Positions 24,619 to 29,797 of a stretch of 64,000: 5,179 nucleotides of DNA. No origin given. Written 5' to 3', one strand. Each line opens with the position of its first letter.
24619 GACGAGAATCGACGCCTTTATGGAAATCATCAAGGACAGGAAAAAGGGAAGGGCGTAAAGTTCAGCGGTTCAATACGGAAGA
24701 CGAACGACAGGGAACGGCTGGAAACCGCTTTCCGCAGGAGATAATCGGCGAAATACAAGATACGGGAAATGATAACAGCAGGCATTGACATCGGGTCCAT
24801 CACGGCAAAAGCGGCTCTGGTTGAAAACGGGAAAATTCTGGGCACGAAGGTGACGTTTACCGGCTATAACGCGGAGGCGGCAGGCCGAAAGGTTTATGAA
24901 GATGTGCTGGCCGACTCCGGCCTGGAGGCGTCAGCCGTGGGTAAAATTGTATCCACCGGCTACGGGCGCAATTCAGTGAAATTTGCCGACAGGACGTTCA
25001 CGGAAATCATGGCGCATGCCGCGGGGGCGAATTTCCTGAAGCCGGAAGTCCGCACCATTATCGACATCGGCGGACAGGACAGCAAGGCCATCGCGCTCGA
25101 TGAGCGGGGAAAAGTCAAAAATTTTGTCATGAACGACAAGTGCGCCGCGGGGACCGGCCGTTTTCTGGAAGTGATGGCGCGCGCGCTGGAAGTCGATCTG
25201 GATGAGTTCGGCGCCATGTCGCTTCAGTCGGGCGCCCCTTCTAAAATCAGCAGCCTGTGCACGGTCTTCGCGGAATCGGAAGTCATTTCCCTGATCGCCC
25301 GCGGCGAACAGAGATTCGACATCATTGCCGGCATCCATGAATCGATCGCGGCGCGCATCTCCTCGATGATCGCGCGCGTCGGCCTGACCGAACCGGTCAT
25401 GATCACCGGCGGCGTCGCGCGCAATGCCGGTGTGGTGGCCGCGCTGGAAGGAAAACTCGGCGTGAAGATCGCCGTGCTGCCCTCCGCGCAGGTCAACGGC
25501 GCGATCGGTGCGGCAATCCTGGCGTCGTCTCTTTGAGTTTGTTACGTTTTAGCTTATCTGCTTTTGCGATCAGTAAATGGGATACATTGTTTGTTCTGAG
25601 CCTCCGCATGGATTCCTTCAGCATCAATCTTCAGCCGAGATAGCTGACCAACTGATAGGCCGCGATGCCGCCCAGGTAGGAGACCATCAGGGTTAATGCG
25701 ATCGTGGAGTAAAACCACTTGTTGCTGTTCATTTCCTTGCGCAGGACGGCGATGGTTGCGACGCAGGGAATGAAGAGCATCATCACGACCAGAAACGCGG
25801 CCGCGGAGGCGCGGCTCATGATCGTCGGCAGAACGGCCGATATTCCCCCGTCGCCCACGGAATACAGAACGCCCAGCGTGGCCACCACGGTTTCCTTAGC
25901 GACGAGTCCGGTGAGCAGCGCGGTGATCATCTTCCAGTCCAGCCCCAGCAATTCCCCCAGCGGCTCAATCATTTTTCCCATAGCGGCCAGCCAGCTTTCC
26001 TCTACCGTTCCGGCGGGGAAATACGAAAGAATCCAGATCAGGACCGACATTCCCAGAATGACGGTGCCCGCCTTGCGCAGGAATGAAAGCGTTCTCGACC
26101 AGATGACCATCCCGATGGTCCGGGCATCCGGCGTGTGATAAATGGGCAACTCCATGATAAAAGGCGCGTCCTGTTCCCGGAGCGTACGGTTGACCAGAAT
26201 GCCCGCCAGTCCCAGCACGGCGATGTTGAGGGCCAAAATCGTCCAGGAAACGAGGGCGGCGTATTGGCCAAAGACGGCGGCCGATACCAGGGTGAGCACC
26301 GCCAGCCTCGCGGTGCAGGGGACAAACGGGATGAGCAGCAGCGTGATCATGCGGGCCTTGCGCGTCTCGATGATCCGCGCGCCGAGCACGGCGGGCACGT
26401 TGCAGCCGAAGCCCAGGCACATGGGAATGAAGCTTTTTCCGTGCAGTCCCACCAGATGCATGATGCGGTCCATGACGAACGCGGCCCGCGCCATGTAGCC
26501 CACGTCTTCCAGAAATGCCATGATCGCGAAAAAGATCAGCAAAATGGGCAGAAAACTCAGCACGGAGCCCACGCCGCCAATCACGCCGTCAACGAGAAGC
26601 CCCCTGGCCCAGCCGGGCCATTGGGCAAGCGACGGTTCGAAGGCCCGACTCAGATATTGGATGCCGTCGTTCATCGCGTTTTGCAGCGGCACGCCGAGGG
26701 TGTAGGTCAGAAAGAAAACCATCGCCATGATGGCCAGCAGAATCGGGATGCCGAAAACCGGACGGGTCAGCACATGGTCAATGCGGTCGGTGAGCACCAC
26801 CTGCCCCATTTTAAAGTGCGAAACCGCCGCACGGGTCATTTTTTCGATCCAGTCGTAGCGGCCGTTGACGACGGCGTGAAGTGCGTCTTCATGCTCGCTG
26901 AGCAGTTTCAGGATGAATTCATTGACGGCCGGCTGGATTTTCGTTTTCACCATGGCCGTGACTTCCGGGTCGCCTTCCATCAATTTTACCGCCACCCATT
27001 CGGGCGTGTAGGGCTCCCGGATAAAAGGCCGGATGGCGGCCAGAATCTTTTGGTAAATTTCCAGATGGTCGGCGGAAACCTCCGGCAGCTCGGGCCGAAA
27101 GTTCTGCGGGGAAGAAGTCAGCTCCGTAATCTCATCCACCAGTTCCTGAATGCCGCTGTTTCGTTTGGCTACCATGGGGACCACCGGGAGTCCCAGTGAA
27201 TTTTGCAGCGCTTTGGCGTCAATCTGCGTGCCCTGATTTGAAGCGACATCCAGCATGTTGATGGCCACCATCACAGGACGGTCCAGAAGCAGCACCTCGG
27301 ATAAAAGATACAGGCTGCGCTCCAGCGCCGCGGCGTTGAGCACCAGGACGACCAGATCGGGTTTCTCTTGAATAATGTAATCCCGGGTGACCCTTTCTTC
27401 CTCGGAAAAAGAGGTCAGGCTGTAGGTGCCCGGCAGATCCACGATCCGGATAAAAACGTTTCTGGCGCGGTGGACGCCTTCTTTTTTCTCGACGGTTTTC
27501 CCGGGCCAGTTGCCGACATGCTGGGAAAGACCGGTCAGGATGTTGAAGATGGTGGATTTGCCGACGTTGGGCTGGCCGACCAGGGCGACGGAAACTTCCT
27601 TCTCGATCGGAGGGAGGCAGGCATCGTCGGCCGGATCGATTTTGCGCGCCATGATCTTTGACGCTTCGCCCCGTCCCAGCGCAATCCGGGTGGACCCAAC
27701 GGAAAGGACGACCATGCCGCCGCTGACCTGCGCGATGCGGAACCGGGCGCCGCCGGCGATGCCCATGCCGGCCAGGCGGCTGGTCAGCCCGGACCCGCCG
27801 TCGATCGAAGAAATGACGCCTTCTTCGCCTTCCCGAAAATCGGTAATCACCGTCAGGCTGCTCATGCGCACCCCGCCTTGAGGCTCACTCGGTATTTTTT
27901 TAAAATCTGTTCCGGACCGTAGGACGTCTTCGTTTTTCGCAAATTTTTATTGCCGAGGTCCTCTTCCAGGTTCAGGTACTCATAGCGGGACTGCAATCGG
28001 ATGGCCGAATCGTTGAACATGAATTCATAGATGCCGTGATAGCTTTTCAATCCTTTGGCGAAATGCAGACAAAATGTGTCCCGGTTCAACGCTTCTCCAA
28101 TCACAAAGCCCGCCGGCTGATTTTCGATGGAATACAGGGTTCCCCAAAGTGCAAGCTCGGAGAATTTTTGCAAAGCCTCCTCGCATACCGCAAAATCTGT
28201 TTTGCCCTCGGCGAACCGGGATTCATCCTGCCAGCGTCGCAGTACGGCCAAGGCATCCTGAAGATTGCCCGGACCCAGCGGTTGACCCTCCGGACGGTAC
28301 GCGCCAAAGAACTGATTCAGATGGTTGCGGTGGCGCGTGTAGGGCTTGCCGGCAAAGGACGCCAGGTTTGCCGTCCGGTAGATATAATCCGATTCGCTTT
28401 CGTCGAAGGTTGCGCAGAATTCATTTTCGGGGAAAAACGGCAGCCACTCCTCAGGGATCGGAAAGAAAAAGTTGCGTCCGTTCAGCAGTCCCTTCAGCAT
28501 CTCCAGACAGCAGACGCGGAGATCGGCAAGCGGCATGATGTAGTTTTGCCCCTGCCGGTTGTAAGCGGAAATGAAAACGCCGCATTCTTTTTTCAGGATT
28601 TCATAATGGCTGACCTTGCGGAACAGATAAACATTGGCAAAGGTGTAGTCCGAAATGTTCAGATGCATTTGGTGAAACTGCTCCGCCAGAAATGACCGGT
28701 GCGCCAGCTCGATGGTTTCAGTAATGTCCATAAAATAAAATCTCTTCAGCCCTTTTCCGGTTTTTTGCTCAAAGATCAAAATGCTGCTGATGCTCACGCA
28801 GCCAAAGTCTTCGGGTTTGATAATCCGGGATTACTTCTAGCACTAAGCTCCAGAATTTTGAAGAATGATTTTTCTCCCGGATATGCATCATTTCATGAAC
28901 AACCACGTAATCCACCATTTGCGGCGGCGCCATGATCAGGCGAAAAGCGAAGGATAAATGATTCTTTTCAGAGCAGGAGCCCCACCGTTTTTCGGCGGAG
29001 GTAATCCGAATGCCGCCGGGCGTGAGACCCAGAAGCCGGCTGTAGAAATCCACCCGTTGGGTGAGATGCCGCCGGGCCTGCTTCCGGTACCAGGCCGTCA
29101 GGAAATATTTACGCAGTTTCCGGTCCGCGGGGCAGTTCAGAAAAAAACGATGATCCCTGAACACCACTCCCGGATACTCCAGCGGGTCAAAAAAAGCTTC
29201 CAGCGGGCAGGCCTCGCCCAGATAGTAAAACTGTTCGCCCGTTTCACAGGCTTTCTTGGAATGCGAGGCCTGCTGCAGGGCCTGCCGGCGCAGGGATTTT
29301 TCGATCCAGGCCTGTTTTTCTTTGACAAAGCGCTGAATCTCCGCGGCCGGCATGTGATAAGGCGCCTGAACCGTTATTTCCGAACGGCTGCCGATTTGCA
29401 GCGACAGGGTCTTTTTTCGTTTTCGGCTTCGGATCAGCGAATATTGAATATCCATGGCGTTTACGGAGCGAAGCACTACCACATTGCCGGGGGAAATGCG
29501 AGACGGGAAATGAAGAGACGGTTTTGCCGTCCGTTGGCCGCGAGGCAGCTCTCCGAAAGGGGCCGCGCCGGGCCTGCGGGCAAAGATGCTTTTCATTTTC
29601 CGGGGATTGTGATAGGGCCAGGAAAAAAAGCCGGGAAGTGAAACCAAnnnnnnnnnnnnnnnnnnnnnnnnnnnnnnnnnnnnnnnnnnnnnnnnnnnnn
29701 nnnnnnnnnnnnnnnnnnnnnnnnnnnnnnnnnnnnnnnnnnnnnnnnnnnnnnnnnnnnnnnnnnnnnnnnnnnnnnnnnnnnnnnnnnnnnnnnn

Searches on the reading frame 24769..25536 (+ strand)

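Call 90: search_protein_families(library=pfam, proteins=[window:24769-25536:+], max_evalue=0.0001)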
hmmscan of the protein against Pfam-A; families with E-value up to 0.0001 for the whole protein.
window:24769-25536:+ (255 aa): 1 family
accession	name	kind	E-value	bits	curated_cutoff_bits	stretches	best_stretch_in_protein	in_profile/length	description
PF01869.26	BcrAD_BadFG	-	3e-65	220.9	31.5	1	5-252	2-271/271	BadF/BadG/BcrA/BcrD ATPase family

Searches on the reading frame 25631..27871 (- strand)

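Call 43: search_protein_families(library=pfam, proteins=[window:25631-27871:-], max_evalue=0.00001)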
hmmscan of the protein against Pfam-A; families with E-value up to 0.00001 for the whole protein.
window:25631-27871:- (746 aa): 6 families
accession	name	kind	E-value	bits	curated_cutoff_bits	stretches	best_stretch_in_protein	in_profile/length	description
PF02421.24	FeoB_N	-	2.8e-61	206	27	1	94-248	2-156/156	Ferrous iron transport protein B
PF07670.19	Gate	-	8e-38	129.5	29.6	2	437-526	1-97/104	Nucleoside recognition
PF01926.29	MMR_HSR1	-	8.6e-19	68.2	21.9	1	95-205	2-112/113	50S ribosome-binding GTPase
PF04023.20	FeoA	-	4.4e-14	52.7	23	1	10-76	4-73/74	FeoA domain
PF07664.17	FeoB_C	-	7.4e-11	42.1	26.6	1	545-593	4-54/54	Ferrous iron transport protein B C terminus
PF17910.6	FeoB_Cyto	-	1.1e-10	42.2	23.4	1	275-350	11-89/90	FeoB cytosolic helical domain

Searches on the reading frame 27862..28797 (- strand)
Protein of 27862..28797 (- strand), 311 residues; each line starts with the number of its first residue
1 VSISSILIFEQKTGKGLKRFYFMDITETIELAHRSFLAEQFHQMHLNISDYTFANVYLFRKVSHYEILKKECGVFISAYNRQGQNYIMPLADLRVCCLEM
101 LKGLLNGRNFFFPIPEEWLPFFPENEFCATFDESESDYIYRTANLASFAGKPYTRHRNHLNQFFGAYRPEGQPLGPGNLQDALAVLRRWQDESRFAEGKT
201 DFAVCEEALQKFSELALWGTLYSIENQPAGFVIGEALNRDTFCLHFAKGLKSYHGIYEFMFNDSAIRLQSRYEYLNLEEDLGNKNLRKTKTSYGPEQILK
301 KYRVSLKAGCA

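Call 43: search_protein_families(library=pfam, proteins=[window:27862-28797:-], max_evalue=0.00001)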
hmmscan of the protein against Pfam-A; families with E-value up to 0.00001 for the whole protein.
window:27862-28797:- (311 aa): 1 family
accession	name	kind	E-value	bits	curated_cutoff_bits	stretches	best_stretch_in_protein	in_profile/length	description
PF09924.15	LPG_synthase_C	-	5.1e-34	118.1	27.5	1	45-304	5-297/298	Phosphatidylglycerol lysyltransferase, C-terminal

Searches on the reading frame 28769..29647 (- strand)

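Call 90: search_protein_families(library=pfam, proteins=[window:28769-29647:-], max_evalue=0.0001)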
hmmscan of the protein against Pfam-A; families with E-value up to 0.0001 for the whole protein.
window:28769-29647:- (292 aa): 1 family
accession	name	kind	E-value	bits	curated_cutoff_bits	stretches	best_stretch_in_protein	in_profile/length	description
PF01863.23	YgjP-like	-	7.2e-57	193.2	26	1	79-286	1-207/207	YgjP-like, metallopeptidase domain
